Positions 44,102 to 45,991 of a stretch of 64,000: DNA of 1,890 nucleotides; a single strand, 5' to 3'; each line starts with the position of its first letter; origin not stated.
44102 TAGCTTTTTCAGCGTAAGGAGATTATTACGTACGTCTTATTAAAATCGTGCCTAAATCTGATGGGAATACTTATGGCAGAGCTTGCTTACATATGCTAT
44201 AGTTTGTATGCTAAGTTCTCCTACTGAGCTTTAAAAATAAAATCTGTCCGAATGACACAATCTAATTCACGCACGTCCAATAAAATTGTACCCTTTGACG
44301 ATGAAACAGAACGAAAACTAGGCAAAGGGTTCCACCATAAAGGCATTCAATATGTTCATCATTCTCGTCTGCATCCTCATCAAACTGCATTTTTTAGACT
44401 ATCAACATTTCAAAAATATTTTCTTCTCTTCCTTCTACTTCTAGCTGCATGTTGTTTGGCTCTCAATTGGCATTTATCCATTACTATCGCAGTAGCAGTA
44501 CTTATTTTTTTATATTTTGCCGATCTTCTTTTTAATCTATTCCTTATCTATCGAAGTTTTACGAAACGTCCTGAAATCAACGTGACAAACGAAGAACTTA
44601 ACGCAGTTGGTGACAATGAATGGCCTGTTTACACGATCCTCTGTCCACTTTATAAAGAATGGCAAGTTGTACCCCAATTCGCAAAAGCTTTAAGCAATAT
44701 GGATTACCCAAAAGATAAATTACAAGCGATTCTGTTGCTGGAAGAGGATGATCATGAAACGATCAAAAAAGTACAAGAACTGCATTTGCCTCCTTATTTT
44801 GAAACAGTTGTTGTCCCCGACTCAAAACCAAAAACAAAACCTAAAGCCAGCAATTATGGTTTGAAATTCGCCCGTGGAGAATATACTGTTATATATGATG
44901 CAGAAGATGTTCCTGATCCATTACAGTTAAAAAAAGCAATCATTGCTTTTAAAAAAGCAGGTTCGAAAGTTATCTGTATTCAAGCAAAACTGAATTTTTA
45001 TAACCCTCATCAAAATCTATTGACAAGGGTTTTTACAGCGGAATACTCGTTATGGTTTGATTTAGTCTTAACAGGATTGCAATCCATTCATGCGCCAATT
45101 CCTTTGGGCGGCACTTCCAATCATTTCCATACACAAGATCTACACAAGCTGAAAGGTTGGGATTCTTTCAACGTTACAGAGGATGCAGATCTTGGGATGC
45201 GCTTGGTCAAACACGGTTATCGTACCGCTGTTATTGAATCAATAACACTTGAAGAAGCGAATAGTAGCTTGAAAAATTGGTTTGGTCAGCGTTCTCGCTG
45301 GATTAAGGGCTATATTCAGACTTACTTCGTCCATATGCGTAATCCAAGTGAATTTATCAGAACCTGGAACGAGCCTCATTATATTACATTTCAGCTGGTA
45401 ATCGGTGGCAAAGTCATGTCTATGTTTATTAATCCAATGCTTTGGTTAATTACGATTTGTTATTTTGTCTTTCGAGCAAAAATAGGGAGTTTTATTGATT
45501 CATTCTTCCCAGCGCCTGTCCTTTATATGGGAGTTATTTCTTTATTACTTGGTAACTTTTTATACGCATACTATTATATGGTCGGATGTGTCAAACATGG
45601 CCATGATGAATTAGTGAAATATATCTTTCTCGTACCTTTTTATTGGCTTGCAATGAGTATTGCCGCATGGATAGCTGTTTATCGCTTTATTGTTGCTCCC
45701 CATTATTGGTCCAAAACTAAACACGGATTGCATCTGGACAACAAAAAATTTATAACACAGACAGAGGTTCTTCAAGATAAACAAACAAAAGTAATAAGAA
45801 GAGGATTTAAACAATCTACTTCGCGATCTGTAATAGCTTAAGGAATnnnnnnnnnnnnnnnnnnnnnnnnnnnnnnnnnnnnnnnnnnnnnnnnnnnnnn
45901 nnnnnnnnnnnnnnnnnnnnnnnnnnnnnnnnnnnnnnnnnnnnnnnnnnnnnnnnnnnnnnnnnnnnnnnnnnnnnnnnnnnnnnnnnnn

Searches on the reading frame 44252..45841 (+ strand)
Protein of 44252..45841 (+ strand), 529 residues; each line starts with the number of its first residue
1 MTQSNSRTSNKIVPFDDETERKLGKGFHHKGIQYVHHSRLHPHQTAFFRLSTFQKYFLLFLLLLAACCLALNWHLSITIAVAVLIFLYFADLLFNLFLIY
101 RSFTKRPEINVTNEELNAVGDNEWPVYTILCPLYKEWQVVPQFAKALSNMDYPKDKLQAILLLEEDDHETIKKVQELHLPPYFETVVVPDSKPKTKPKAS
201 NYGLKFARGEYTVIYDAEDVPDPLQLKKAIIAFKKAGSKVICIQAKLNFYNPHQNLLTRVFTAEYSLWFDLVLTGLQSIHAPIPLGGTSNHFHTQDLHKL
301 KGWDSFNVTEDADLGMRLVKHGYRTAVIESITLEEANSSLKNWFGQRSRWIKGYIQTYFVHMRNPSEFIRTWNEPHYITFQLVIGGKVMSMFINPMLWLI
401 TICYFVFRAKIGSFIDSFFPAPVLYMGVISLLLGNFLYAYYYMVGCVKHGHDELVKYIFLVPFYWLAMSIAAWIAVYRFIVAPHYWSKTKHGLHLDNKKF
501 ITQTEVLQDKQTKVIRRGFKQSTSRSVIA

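Call 5: search_protein_families(library=pfam, proteins=[window:44252-45841:+], max_evalue=0.1)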
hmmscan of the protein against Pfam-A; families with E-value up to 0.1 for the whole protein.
window:44252-45841:+ (529 aa): 4 families
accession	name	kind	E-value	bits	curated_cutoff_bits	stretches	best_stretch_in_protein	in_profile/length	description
PF13632.12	Glyco_trans_2_3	-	5.7e-21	75.7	27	1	213-408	3-169/198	Glycosyl transferase family group 2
PF13641.12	Glyco_tranf_2_3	-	7.2e-16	59.3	27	1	127-353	3-230/230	Glycosyltransferase like family 2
PF00535.33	Glycos_transf_2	-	4.2e-08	33.7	23.3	1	129-260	2-130/168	Glycosyl transferase family 2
PF13506.12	Glyco_transf_21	-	0.0015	18.5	21.7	1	185-351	5-173/174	Glycosyl transferase family 21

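Call 6: search_protein_families(library=ncbifam, proteins=[window:44252-45841:+], max_evalue=0.1)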
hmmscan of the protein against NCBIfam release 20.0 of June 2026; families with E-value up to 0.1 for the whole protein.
window:44252-45841:+ (529 aa): 10 families
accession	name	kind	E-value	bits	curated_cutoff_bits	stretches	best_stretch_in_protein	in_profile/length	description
TIGR03030.1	CelA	equivalog_domain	1.2e-19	69.9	699.1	1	72-360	73-383/714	UDP-forming cellulose synthase catalytic subunit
NF008558.0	PRK11498.1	equivalog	8.5e-19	67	992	1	70-359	221-506/872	UDP-forming cellulose synthase catalytic subunit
TIGR03937.1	PgaC_IcaA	equivalog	1.8e-13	50.2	422.3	1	106-480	26-391/407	poly-beta-1,6-N-acetyl-D-glucosamine synthase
TIGR03111.1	glyc2_xrt_Gpos1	hypoth_equivalog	5.7e-11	41.9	363.95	1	121-486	45-414/439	TIGR03111 family XrtG-associated glycosyltransferase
NF041865.1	EpsU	equivalog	6.5e-09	35.3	700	1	127-356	41-267/394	exopolysaccharide biosynthesis GT2 family glycosyltransferase EpsU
NF053846.1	glyco_with_XrtP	equivalog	1.4e-08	33.9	520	1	300-490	244-436/440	XrtP-associated glycosyltransferase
NF011305.0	PRK14716.1-3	equivalog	5.2e-08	32.5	409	1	79-329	10-270/486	glycosyl transferase family protein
TIGR03965.1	mycofact_glyco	equivalog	5.2e-06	25.6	280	1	119-349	68-295/467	mycofactocin biosynthesis glycosyltransferase MftF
NF041875.1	EPS_EpsD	equivalog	0.0018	17.7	370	1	132-344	6-217/325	exopolysaccharide biosynthesis glycosyltransferase EpsD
TIGR04283.1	glyco_like_mftF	equivalog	0.0027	17.3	182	1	128-329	2-179/221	TIGR04283 family arsenosugar biosynthesis glycosyltransferase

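Call 43: search_solved_structures(query=window:44252-45841:+, max_evalue=0.001)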
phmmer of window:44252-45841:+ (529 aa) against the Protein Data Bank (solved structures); distinct sequences matched with E-value up to 0.001: 5.
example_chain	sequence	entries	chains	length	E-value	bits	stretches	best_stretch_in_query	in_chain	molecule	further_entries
7lby_A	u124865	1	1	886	2e-14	56.6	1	70-408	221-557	Cellulose synthase catalytic subunit [UDP-forming]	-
9b8v_E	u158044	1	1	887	2e-14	56.6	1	70-408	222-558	Cellulose synthase catalytic subunit [UDP-forming]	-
9fmv_A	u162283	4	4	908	2.2e-14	56.5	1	70-408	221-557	Cellulose synthase catalytic subunit [UDP-forming]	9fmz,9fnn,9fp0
6yv7_B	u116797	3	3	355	0.00012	24.3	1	125-220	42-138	Glycosyl transferase, family 2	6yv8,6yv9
6yv7_A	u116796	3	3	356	0.00012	24.3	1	125-220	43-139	Glycosyl transferase, family 2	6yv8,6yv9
